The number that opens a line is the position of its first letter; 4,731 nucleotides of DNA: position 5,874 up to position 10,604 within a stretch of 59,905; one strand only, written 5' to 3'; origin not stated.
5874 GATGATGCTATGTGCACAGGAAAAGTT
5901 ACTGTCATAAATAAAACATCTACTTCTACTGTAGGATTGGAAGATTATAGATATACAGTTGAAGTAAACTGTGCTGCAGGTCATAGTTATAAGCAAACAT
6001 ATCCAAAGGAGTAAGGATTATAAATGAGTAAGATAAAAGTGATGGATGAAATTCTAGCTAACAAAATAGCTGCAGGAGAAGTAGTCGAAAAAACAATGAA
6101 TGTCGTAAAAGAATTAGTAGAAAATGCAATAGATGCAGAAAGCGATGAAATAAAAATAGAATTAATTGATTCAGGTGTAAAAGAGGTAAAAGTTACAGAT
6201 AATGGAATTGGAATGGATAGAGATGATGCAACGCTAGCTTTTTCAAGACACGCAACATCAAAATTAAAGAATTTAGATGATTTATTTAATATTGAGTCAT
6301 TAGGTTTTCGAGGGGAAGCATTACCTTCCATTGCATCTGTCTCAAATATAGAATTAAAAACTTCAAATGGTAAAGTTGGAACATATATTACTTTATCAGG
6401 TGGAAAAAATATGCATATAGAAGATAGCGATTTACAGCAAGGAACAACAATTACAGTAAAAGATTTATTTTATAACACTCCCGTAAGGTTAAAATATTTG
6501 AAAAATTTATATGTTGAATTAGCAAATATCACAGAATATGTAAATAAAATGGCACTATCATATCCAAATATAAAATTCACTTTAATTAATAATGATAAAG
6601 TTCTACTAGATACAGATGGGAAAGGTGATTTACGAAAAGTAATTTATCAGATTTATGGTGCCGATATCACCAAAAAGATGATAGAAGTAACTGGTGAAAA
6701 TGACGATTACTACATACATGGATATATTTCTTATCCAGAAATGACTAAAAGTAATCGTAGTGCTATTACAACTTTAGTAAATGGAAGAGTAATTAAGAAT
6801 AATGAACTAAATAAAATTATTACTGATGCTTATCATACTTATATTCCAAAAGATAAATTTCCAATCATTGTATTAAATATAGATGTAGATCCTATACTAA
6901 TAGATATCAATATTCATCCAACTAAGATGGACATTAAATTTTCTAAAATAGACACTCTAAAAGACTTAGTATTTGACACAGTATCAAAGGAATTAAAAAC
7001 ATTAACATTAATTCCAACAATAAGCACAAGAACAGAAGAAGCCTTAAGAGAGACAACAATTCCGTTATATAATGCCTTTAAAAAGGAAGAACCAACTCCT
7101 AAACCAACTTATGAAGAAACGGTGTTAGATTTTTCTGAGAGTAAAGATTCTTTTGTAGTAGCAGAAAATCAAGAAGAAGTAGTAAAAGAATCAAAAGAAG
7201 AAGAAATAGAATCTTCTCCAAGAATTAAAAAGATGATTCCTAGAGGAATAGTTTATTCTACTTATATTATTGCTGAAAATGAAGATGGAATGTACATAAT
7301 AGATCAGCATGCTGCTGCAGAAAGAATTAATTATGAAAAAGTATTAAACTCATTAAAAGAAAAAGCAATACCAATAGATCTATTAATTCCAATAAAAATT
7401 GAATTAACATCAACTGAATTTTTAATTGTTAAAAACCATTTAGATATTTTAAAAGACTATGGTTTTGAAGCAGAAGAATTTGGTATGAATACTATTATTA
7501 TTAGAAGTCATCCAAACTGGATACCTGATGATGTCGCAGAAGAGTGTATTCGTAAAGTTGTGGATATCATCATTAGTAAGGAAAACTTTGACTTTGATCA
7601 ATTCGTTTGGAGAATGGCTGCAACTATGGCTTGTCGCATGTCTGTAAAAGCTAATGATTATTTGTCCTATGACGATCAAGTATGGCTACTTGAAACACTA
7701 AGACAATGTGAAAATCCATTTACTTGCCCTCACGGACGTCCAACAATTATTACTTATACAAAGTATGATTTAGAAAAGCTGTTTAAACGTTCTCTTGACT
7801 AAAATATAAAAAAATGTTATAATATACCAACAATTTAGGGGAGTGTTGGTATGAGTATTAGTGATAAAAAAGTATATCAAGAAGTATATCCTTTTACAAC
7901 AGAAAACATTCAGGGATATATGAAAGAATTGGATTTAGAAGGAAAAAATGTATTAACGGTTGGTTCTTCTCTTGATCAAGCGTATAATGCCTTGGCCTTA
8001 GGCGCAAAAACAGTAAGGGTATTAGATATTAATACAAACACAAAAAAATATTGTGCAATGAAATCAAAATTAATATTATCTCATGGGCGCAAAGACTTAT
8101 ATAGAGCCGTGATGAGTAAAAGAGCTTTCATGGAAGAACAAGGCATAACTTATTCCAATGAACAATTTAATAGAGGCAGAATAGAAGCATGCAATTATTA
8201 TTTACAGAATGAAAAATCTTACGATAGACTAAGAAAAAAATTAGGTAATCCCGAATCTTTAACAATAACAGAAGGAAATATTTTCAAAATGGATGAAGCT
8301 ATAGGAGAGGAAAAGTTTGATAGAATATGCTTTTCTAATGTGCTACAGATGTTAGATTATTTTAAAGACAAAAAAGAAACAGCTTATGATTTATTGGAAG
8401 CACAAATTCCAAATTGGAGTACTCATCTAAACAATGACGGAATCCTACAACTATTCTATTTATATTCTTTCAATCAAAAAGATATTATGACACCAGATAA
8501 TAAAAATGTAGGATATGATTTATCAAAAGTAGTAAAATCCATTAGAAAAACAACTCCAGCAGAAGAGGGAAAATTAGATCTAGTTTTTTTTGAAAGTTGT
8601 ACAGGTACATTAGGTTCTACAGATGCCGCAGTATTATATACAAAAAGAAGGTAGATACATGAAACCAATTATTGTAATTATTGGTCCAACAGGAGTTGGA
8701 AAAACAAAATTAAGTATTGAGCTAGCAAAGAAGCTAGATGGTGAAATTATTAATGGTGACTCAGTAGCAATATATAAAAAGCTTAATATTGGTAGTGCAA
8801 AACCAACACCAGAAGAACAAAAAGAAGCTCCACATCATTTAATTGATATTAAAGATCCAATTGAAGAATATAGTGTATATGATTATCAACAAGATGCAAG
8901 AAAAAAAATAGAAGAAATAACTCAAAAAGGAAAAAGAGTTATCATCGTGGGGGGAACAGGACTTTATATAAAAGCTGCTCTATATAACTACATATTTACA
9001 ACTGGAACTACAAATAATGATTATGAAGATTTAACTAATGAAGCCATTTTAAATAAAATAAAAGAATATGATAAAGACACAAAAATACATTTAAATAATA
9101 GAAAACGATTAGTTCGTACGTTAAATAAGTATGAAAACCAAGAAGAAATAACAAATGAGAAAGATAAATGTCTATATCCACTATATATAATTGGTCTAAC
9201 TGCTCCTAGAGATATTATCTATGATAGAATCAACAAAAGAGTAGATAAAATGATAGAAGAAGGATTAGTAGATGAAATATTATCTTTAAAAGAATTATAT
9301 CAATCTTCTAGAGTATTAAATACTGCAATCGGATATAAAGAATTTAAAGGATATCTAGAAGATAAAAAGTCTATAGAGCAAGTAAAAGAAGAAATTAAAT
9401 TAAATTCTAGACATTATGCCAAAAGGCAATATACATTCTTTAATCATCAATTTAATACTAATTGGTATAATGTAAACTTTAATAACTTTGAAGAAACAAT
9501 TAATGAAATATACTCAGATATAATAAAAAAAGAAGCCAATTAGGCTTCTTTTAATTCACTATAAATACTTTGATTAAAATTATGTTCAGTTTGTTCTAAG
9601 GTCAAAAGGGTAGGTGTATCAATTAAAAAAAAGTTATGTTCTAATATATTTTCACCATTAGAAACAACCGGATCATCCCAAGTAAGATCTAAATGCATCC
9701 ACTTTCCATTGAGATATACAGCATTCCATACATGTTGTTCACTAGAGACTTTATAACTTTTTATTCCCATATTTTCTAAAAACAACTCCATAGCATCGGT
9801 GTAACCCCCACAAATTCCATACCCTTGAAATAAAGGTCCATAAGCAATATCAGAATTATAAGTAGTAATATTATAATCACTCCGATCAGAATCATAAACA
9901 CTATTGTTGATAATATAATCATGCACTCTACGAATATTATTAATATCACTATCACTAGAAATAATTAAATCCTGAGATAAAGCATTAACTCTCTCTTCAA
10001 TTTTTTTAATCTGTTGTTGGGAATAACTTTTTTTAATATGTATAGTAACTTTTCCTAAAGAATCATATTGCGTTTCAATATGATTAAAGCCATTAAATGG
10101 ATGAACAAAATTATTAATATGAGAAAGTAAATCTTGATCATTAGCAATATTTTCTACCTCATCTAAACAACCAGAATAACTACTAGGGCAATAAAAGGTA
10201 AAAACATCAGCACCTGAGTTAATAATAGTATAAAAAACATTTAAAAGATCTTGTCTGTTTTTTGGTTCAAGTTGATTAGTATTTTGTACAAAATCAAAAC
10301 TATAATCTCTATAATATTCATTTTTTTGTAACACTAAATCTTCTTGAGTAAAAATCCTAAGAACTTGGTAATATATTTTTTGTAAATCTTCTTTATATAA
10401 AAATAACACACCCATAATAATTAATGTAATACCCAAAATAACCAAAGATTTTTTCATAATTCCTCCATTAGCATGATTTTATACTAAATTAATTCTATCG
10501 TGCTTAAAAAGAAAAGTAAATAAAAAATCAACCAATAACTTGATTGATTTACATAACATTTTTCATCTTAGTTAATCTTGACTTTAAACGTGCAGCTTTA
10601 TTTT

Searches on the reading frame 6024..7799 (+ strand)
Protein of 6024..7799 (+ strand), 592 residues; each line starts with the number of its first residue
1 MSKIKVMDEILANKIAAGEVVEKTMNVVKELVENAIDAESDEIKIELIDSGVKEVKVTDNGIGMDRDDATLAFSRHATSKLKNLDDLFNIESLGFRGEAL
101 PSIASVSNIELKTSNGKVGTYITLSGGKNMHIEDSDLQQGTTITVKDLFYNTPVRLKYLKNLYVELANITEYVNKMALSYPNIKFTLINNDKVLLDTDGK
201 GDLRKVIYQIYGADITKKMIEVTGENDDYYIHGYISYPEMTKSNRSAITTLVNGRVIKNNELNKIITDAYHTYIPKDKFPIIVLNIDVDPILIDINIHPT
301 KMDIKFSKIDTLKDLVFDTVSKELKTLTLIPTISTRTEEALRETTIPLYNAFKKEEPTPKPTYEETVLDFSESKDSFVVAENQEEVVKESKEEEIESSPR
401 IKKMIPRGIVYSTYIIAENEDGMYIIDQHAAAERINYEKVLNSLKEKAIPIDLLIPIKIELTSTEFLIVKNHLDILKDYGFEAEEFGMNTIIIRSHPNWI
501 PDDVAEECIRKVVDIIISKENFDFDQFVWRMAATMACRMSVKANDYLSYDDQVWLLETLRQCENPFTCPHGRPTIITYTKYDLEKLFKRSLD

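Call 104: search_protein_families(library=pfam, proteins=[window:6024-7799:+], max_evalue=0.00001)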
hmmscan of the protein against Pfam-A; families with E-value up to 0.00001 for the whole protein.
window:6024-7799:+ (592 aa): 4 families
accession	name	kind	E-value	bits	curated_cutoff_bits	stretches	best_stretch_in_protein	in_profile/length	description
PF08676.16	MutL_C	-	1.6e-40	138.6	25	1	408-547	2-142/142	MutL C terminal dimerisation domain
PF01119.25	DNA_mis_repair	-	2.7e-35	121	26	1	207-324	1-118/119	DNA mismatch repair protein, C-terminal domain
PF13589.12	HATPase_c_3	-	5.4e-10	39.9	25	1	26-83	5-64/137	Histidine kinase-, DNA gyrase B-, and HSP90-like ATPase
PF02518.31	HATPase_c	-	6e-09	36.8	26.4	1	25-145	7-105/111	Histidine kinase-, DNA gyrase B-, and HSP90-like ATPase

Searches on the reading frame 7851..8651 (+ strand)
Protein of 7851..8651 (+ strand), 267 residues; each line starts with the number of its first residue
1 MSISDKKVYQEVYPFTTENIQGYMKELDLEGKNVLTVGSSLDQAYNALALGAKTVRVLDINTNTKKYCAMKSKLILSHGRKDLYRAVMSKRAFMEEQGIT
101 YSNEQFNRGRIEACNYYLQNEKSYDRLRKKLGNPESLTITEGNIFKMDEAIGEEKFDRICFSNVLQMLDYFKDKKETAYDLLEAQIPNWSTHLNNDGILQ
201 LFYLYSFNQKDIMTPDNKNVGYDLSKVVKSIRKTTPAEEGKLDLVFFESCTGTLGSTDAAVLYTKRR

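Call 104: search_protein_families(library=pfam, proteins=[window:7851-8651:+], max_evalue=0.00001)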
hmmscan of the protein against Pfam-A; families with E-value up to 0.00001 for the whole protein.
window:7851-8651:+ (267 aa): 1 family
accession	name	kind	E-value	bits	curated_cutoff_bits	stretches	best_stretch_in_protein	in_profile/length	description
PF11899.13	DUF3419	-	2.1e-06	27.6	28.2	0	12-87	11-87/385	Protein of unknown function (DUF3419)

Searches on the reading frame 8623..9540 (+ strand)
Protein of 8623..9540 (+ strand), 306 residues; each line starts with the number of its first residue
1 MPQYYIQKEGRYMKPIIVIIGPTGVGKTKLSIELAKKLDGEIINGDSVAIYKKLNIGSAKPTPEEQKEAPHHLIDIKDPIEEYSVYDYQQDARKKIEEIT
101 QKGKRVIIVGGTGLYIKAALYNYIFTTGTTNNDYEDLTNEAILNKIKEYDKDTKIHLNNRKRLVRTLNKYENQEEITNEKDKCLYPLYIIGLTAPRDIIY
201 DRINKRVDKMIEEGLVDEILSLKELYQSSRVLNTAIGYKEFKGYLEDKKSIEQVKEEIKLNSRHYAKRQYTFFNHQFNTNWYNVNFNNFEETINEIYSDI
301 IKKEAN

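Call 104: search_protein_families(library=pfam, proteins=[window:8623-9540:+], max_evalue=0.00001)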
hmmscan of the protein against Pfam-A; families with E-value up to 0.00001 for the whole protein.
window:8623-9540:+ (306 aa): 3 families
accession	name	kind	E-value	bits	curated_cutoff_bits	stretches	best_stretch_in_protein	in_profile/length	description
PF01715.23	IPPT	-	2.9e-67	227.3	23.6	1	50-276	2-243/243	IPP transferase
PF01745.22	IPT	-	7.1e-10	39.1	20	1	16-112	3-99/233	Isopentenyl transferase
PF13238.12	AAA_18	-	2.3e-06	28.5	29.4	0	17-77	1-45/128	AAA domain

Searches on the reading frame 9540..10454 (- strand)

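Call 104: search_protein_families(library=pfam, proteins=[window:9540-10454:-], max_evalue=0.00001)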
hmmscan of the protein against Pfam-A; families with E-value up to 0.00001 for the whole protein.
window:9540-10454:- (304 aa): 1 family
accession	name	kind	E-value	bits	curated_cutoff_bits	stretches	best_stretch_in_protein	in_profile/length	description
PF01841.26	Transglut_core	-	6.8e-09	36.4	23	1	158-256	2-107/108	Transglutaminase-like superfamily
